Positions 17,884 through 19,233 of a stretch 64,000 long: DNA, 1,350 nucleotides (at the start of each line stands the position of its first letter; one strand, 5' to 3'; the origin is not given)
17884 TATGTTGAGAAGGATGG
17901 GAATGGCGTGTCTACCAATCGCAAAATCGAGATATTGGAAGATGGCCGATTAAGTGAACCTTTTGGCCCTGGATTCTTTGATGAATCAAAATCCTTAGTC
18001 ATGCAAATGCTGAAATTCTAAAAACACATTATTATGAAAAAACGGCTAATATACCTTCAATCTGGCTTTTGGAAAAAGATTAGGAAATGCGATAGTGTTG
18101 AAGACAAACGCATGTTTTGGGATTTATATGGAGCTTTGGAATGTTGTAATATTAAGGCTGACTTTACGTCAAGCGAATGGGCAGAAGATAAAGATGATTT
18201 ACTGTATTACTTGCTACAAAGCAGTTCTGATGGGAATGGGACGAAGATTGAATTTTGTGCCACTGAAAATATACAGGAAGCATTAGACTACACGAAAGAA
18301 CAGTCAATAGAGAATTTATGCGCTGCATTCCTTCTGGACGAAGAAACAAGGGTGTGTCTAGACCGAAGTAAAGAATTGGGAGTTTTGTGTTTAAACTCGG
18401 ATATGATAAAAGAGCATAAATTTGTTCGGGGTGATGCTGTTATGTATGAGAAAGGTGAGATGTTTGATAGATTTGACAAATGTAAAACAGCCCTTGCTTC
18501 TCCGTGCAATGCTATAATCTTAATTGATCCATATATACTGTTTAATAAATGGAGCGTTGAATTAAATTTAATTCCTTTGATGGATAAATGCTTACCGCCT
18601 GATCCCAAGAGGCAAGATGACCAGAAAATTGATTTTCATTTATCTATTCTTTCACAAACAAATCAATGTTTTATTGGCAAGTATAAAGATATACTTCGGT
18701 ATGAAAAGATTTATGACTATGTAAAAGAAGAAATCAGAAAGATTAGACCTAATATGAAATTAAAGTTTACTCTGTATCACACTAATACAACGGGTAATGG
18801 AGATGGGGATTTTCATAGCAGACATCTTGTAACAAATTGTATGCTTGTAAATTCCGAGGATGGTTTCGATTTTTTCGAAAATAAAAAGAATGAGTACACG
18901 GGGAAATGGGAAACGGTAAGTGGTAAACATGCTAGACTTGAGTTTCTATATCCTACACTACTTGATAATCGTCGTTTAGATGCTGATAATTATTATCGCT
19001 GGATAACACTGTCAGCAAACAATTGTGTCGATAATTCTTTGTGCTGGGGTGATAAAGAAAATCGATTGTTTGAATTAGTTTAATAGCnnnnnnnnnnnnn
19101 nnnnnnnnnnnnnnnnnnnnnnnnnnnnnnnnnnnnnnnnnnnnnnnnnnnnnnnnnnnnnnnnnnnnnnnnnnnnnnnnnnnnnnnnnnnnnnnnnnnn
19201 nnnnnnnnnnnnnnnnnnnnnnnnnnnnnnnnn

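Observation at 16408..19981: Three-gene operon: DUF3696-type ABC-like ATPase, MIT_C/PLD-fold-like protein and a Cys-rich unknown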

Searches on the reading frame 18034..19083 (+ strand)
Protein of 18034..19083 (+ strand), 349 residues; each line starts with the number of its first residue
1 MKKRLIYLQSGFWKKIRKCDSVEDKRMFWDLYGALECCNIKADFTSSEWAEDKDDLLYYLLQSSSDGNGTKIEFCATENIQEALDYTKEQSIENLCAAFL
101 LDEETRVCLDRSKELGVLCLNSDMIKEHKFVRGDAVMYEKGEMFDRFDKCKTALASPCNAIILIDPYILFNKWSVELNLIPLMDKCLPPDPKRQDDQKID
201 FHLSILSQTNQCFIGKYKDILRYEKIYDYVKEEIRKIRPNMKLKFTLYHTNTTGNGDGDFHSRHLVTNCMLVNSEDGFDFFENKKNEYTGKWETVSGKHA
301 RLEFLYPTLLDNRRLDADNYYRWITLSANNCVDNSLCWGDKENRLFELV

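Call 3: search_protein_families(library=pfam, proteins=[window:18034-19083:+], max_evalue=0.1)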
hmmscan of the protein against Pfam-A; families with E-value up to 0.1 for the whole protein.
window:18034-19083:+ (349 aa): 0 families

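Call 4: search_protein_families(library=padloc, proteins=[window:18034-19083:+], max_evalue=0.1)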
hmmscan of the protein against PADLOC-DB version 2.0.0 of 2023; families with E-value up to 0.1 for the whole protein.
window:18034-19083:+ (349 aa): 0 families

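Call 5: search_protein_families(library=ncbifam, proteins=[window:18034-19083:+], max_evalue=1)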
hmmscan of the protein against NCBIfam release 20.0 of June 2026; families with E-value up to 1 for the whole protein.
window:18034-19083:+ (349 aa): 0 families

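Call 6: search_protein_families(library=phrogs, proteins=[window:18034-19083:+], max_evalue=1)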
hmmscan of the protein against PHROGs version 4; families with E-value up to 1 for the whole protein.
window:18034-19083:+ (349 aa): 1 family
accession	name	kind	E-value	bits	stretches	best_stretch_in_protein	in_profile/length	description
phrog_37757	-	unknown function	0.31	12.2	1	273-296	10-33/58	-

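Call 17: find_homologous_proteins(query=window:18034-19080:+, max_evalue=0.001)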
Query window:18034-19080:+ (349 aa): 41 proteins with E <= 0.001 among 986 candidates.
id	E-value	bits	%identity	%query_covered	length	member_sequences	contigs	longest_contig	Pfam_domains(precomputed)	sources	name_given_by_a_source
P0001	5.7e-241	817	100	100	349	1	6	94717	-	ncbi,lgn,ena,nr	ncbi:MAG: hypothetical protein J6X86_04170 [Bacteroidales bacterium]|nr:hypothetical protein [Bacter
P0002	2.1e-218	743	90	100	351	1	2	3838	-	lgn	-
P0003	8.1e-202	688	82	100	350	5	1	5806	-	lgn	-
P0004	1.4e-189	648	79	100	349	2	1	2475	-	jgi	jgi:hypothetical protein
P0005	5.4e-187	639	76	99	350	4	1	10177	-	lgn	-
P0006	1.3e-181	622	75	100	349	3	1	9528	-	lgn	-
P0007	3.5e-178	610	74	100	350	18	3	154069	-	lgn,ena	-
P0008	6.7e-178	609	74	100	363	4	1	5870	-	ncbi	-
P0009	5.4e-177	606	73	100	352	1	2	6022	-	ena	-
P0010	9.5e-176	602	72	100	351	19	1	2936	-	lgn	-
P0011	1.2e-174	599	70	100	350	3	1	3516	-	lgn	-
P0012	1.8e-174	598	72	100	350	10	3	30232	-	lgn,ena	-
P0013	1.1e-173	596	72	100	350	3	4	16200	-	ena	-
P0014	1.1e-173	595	71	100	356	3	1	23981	-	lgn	-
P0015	5.2e-173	593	71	100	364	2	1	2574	-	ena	-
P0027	2.2e-110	387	55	100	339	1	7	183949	-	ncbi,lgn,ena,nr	ncbi:MAG: hypothetical protein J5711_05400 [Bacteroidales bacterium]|nr:hypothetical protein [Bacter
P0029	7.4e-100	353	48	100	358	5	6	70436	-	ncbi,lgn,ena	-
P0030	2.3e-95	338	49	100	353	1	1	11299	-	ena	-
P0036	3.3e-47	179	35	100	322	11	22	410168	-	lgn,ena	-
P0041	5.7e-30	123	32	100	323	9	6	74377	-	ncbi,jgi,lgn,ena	-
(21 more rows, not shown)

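Call 19: find_encoding_contigs(protein=P0036, flank=8000, max_places=3)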
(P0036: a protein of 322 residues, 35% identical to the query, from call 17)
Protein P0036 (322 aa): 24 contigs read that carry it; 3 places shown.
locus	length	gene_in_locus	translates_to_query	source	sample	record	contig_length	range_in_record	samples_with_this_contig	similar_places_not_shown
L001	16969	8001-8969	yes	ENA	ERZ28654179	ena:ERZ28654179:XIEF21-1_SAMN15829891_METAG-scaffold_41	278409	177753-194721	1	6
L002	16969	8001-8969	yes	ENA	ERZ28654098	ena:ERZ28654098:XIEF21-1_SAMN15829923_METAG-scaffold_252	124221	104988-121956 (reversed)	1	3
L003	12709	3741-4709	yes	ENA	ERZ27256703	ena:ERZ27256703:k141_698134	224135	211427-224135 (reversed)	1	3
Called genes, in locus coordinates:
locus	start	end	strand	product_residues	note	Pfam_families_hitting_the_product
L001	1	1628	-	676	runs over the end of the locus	PF01432:Peptidase_M3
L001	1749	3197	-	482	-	PF14289:DUF4369, PF17127:DUF5106, PF00578:AhpC-TSA (weak), PF08534:Redoxin (weak), PF00085:Thioredoxin (weak), PF13098:Thioredoxin_2 (weak), PF13905:Thioredoxin_8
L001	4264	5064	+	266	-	PF19781:DUF6266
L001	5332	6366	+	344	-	PF13280:WYL, PF25583:WCX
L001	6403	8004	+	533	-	PF02463:SMC_N (faint), PF13175:AAA_15, PF13476:AAA_23 (weak), PF13304:AAA_21, PF12476:DUF3696 (weak)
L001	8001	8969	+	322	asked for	-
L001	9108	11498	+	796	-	-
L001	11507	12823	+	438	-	-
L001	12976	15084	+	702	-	PF02689:Herpes_Helicase (faint), PF05970:PIF1, PF13245:AAA_19, PF13401:AAA_22 (faint), PF13604:AAA_30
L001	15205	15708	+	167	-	-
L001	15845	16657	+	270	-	-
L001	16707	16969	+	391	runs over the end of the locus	-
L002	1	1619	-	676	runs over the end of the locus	PF01432:Peptidase_M3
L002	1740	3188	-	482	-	PF14289:DUF4369, PF17127:DUF5106, PF00578:AhpC-TSA (weak), PF08534:Redoxin (weak), PF00085:Thioredoxin (weak), PF13098:Thioredoxin_2 (weak), PF13905:Thioredoxin_8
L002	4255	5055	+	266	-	PF19781:DUF6266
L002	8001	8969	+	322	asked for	-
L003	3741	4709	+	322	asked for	-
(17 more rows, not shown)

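Call 20: find_encoding_contigs(protein=P0041, flank=8000, max_places=3)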
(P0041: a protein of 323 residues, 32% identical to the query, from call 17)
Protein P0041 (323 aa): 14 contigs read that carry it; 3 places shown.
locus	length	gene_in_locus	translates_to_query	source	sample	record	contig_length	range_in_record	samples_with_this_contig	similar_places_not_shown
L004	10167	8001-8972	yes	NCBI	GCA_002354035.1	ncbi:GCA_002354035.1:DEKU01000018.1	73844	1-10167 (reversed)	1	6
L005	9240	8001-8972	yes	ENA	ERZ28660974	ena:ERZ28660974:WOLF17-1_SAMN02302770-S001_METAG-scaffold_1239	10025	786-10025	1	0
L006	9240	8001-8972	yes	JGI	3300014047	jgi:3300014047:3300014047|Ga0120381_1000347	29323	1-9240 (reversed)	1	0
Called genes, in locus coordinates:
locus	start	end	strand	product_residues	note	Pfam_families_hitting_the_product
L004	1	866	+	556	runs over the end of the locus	PF00005:ABC_tran, PF02463:SMC_N (faint), PF01637:ATPase_2 (faint), PF13304:AAA_21 (faint), PF12848:ABC_tran_Xtn, PF00005:ABC_tran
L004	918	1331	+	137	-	-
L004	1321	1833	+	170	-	-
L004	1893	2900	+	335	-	PF13280:WYL, PF25583:WCX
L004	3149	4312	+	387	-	PF03008:DUF234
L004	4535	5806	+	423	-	PF13173:AAA_14, PF13635:DUF4143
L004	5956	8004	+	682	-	PF13175:AAA_15, PF13304:AAA_21, PF12476:DUF3696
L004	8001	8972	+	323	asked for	-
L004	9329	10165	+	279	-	?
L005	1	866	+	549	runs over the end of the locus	?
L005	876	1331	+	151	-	-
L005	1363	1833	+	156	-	-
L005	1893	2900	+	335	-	PF13280:WYL, PF25583:WCX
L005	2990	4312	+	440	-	PF01637:ATPase_2, PF13173:AAA_14, PF13401:AAA_22 (weak), PF03008:DUF234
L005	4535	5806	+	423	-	PF13173:AAA_14, PF13635:DUF4143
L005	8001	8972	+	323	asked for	-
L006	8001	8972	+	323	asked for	-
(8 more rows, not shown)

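Call 21: find_encoding_contigs(protein=P0027, flank=8000, max_places=3)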
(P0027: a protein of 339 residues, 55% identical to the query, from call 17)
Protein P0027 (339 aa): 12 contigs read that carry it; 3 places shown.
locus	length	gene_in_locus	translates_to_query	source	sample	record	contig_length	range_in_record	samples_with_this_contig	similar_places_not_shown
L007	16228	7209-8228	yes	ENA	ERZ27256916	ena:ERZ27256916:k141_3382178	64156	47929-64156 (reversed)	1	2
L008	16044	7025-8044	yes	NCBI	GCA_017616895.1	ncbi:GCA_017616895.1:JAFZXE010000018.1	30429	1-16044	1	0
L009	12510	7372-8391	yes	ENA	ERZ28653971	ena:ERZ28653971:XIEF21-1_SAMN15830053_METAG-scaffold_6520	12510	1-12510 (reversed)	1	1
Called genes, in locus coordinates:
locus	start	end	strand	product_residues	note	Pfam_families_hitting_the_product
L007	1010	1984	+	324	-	PF13280:WYL, PF25583:WCX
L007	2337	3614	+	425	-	PF13173:AAA_14, PF13635:DUF4143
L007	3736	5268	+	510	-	PF04326:SLFN_AlbA_2, PF13749:HATPase_c_4, PF21247:Fic-like_C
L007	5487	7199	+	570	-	PF02463:SMC_N (faint), PF13175:AAA_15, PF13476:AAA_23 (weak), PF13304:AAA_21, PF12476:DUF3696 (weak)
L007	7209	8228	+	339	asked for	-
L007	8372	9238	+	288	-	PF04055:Radical_SAM, PF13353:Fer4_12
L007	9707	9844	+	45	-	-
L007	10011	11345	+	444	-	PF13229:Beta_helix (weak)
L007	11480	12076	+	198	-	PF01330:RuvA_N, PF14520:HHH_5, PF07499:RuvA_C (weak)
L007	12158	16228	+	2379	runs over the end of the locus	PF14349:SprA_N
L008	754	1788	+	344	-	PF13280:WYL, PF25583:WCX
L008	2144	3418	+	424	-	PF13173:AAA_14, PF13635:DUF4143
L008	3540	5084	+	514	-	-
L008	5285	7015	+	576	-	PF02463:SMC_N (faint), PF13175:AAA_15, PF13476:AAA_23 (weak), PF13304:AAA_21, PF12476:DUF3696 (weak)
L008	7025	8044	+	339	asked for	-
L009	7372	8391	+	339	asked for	-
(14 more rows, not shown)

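Call 27: search_protein_families(library=pfam, alignment_id=A1, max_evalue=1)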
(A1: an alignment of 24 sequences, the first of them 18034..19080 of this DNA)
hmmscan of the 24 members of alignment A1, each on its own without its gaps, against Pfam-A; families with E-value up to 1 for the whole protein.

A. member 1, window:18034-19080:+ (349 aa): 0 families

B. families by the number of members that match (of 24 scanned): 8 families
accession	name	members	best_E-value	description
PF16565.11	MIT_C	7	3.8e-07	Phospholipase D-like domain at C-terminus of MIT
PF13676.11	TIR_2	1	0.025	TIR domain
PF03184.25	DDE_1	1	0.049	DDE superfamily endonuclease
PF06874.16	FBPase_2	1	0.069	Firmicute fructose-1,6-bisphosphatase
PF19595.4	DUF6100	1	0.073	Family of unknown function (DUF6100)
PF22707.2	S1CSD-TOTE-2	1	0.079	S1/CSD-like domain 2 of the TOTE conflict systems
PF02645.21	DegV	1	0.09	Uncharacterised protein, DegV family COG1307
PF12787.12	EcsC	1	0.15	EcsC protein family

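Call 28: search_solved_structures(query=A1, max_evalue=10, show_alignments=2)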
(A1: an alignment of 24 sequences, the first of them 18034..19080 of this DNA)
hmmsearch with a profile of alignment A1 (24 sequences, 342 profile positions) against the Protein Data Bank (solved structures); distinct sequences matched with E-value up to 10: 1.
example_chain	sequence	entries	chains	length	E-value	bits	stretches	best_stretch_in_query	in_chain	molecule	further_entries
7ase_5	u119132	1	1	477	0.48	12.9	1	141-203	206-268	Eukaryotic translation initiation factor 2 subunit, putative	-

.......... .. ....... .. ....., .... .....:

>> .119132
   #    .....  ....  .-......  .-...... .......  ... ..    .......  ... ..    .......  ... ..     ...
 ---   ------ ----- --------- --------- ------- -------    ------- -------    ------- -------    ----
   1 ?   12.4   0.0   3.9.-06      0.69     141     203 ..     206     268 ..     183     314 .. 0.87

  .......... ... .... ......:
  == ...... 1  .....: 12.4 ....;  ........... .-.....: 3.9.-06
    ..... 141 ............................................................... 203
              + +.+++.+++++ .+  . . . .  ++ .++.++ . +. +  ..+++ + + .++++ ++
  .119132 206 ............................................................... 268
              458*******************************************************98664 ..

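Call 39: find_related_loci(query=A2, collection=genome_contigs, flank=6000)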
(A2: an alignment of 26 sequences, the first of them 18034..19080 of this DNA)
Query A2 (349 aa) in genome_contigs; peptide patterns used: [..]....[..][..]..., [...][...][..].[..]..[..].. (x = any residue, [..] = any of these).
27 stretches matched a pattern; 13 encode a relative of the query (tblastn E <= 1e-3); 13 distinct loci.
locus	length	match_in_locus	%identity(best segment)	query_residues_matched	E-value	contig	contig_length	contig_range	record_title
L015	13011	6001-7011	55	1-349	2e-110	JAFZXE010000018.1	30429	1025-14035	MAG: Bacteroidales bacterium isolate RGIG8179 Water_buffalos_Rumen-3__c756541, whole genome shotgun sequence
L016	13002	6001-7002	36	1-349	2e-66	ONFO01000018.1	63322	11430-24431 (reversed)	uncultured Bacteroidales bacterium isolate RUG265 genome assembly, contig: scaffold_111, whole genome shotgun sequence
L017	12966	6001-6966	34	1-349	4e-52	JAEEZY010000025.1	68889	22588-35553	MAG: Bacteroidales bacterium isolate Tb.RUG.96 k141_7783518_flag=0_multi=45.0327_len=68889, whole genome shotgun sequenc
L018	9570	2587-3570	32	1-349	6e-44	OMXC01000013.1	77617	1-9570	uncultured Bacteroidales bacterium isolate RUG061 genome assembly, contig: scaffold_297, whole genome shotgun sequence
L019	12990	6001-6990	31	6-349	2e-41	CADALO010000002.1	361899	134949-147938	MAG: uncultured Bacteroidetes bacterium isolate RUG13410 genome assembly, contig: RUG13410_asm_2, whole genome shotgun s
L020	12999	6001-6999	30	3-349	4e-40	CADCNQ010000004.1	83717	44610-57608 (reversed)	MAG: uncultured Bacteroidales bacterium isolate RUG14814 genome assembly, contig: RUG14814_asm_4, whole genome shotgun s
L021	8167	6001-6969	32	1-349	3e-39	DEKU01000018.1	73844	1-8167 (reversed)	MAG TPA_asm: Bacteroidales bacterium UBA2714 UBA2714_contig_3109, whole genome shotgun sequence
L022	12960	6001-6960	29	6-349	1e-38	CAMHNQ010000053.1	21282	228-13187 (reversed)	MAG: uncultured Bacteroidales bacterium isolate SRR11784279_bin.50_metaWRAP_v1.3_MAG genome assembly, contig: ERZ1220274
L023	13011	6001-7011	29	1-349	2e-34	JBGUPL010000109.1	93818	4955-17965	MAG: Bacteroidales bacterium isolate ruminal_MAG_164 ruminal_MAG_164_contig_0109, whole genome shotgun sequence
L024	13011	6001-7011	31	1-349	2e-36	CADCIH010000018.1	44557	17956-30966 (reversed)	MAG: uncultured Bacteroidia bacterium isolate RUG14679 genome assembly, contig: RUG14679_asm_18, whole genome shotgun se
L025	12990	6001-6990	28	7-349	4e-27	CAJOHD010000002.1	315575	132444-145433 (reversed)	uncultured Bacteroidales bacterium isolate Red_deer_4_mag_10 genome assembly, contig: scaffold_6, whole genome shotgun s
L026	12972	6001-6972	30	1-349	1e-40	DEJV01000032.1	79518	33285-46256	MAG TPA_asm: Prevotella sp. UBA2739 UBA2739_contig_370, whole genome shotgun sequence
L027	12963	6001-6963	29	1-345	9e-35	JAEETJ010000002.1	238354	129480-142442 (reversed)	MAG: Bacteroidales bacterium isolate Tb.RUG.402 NODE_38_length_238354_cov_4.726643, whole genome shotgun sequence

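Call 42: predict_structure(alignment_id=A2)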
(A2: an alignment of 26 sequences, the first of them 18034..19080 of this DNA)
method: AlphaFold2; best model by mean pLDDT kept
length: 349 residues; sequences in the alignment: 26
mean_pLDDT: 90.2   pTM: 0.90
mean pLDDT of the five models: 90.2, 89.8, 89.7, 89.2, 88.1
residues with pLDDT >= 90: 244; 70-90: 86; 50-70: 17; < 50: 2
segments of 3 or more residues with pLDDT < 50: none
pLDDT, mean of each block of 10 residues (from residue 1): 86 94 92 93 92 91 83 92 92 95 96 94 92 94 95 93 94 94 95 89 94 76 94 97 94 56 91 92 90 93 94 84 88 80 90
secondary structure, 60 per line:
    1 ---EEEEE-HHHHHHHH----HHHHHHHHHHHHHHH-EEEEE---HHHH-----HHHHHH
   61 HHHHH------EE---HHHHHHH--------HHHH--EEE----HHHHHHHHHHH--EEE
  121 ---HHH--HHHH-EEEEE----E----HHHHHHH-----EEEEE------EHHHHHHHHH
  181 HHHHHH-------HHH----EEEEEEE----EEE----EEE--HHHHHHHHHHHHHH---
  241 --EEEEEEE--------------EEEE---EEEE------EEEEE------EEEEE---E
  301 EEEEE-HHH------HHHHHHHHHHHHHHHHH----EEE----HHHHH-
elements in order: E4-8 H10-17 H22-36 E38-42 H46-49 H55-65 H77-83 H92-95 E98-100 H105-115 E118-120 H129-132 E134-138 H148-154 E160-164 H172-186 E201-207 E212-214 E219-221 H224-237 E243-249 E264-267 E271-274 E281-285 E292-296 E300-305 H316-332 E337-339 H344-348

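Call 47: fold_search(model_id=the predicted structure, library=pdb)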
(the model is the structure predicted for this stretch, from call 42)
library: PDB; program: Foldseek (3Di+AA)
matches with E <= 10: 849; with E <= 0.001: 7
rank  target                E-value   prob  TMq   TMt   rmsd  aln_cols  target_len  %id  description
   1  2ymb_D                7.1e-06  1.00  0.33  0.47  16.3       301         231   10  Structures of MITD1 (released 2012-10-24)
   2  8ctq                  1.4e-04  1.00  0.31  0.23   7.2       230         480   10  Crystal structure of engineered phospholipase D mutant superPLD 2-48 (released 2023-04-26)
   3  7js5                  1.9e-04  1.00  0.30  0.23   6.6       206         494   10  Phospholipase D engineered mutant (TNYR) inactive enzyme (H168A) bound to 1-inositol phosphate (released 2021-04-28)
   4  1v0w                  2.7e-04  1.00  0.31  0.23   7.2       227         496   10  Phospholipase D from Streptomyces sp. strain PMF soaked with the substrate dibutyrylphosphatidylcholine. (released 2004-06-03)
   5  8ctp                  2.8e-04  1.00  0.31  0.24   7.3       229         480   10  Crystal structure of engineered phospholipase D mutant superPLD 2-23 (released 2023-04-26)
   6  7js7_B                4.3e-04  1.00  0.33  0.25   6.6       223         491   10  Phospholipase D engineered mutant (TNYR) H442 covalent adduct with 1-inositol phosphate (released 2021-04-28)
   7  1v0s                  5.8e-04  1.00  0.33  0.25   6.4       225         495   11  Uninhibited form of Phospholipase D from Streptomyces sp. strain PMF (released 2004-06-03)
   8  2ze4                  1.0e-03  1.00  0.31  0.23   6.6       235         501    9  Crystal structure of phospholipase D from streptomyces antibioticus (released 2007-12-25)
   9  5bpd_D                1.2e-03  0.89  0.23  0.29  20.2       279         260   13  Structure of TrmBL2, an archaeal chromatin protein, shows a novel mode of DNA binding. (released 2015-09-02)
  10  1v0r                  1.3e-03  0.99  0.31  0.23   7.1       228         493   10  Tungstate-inhibited phospholipase D from Streptomyces sp. strain PMF (released 2004-06-03)
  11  1v0t                  1.4e-03  1.00  0.32  0.24   6.4       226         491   11  Phospholipase D from Streptomyces sp. strain PMF soaked with the product glycerophosphate (released 2004-06-03)
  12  3qph_A                1.5e-03  0.92  0.25  0.25  11.6       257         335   10  The three-dimensional structure of TrmB, a global transcriptional regulator of the hyperthermophilic archaeon Pyrococc (released 2012-05-30)
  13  8v08_A                1.7e-03  0.99  0.30  0.28   7.1       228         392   12  Crystal structure of human PLD4 co-crystallized with 5'Pi-ssDNA (released 2024-03-13)
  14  8v08_B                1.7e-03  0.98  0.30  0.27   7.3       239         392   10  Crystal structure of human PLD4 co-crystallized with 5'Pi-ssDNA (released 2024-03-13)
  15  5bpd_C                2.5e-03  0.77  0.22  0.27  20.3       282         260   13  Structure of TrmBL2, an archaeal chromatin protein, shows a novel mode of DNA binding. (released 2015-09-02)
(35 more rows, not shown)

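Call 51: find_encoding_contigs(protein=P0007, flank=7000, max_places=2)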
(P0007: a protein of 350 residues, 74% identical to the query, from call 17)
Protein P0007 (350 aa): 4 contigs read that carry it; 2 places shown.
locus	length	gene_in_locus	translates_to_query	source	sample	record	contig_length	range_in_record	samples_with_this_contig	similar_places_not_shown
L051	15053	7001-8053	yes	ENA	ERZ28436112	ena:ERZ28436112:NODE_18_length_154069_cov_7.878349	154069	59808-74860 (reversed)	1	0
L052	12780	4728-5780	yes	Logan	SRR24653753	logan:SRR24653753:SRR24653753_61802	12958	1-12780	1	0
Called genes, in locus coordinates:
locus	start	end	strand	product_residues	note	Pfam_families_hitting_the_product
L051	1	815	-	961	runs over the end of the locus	PF12705:PDDEXK_1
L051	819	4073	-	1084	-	PF00580:UvrD-helicase, PF13245:AAA_19 (faint), PF13361:UvrD_C, PF13538:UvrD_C_2 (faint)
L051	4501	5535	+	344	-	PF13280:WYL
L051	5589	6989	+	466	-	PF02463:SMC_N (faint), PF13175:AAA_15, PF13476:AAA_23, PF13304:AAA_21, PF12476:DUF3696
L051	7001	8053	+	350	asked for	-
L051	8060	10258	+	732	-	PF08378:NERD, PF00580:UvrD-helicase (faint), PF01443:Viral_helicase1 (faint), PF13538:UvrD_C_2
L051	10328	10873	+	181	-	-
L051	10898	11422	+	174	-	-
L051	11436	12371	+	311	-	PF03747:ADP_ribosyl_GH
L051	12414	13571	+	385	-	-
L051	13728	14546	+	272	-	PF02548:Pantoate_transf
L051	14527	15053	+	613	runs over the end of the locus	PF00251:Glyco_hydro_32N (weak), PF04041:Glyco_hydro_130 (faint), PF04616:Glyco_hydro_43, PF22847:Glyco_hydro_43_rel (faint), PF04616:Glyco_hydro_43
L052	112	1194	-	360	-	-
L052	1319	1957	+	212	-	PF00092:VWA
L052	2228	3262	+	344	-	PF13280:WYL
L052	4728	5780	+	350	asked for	-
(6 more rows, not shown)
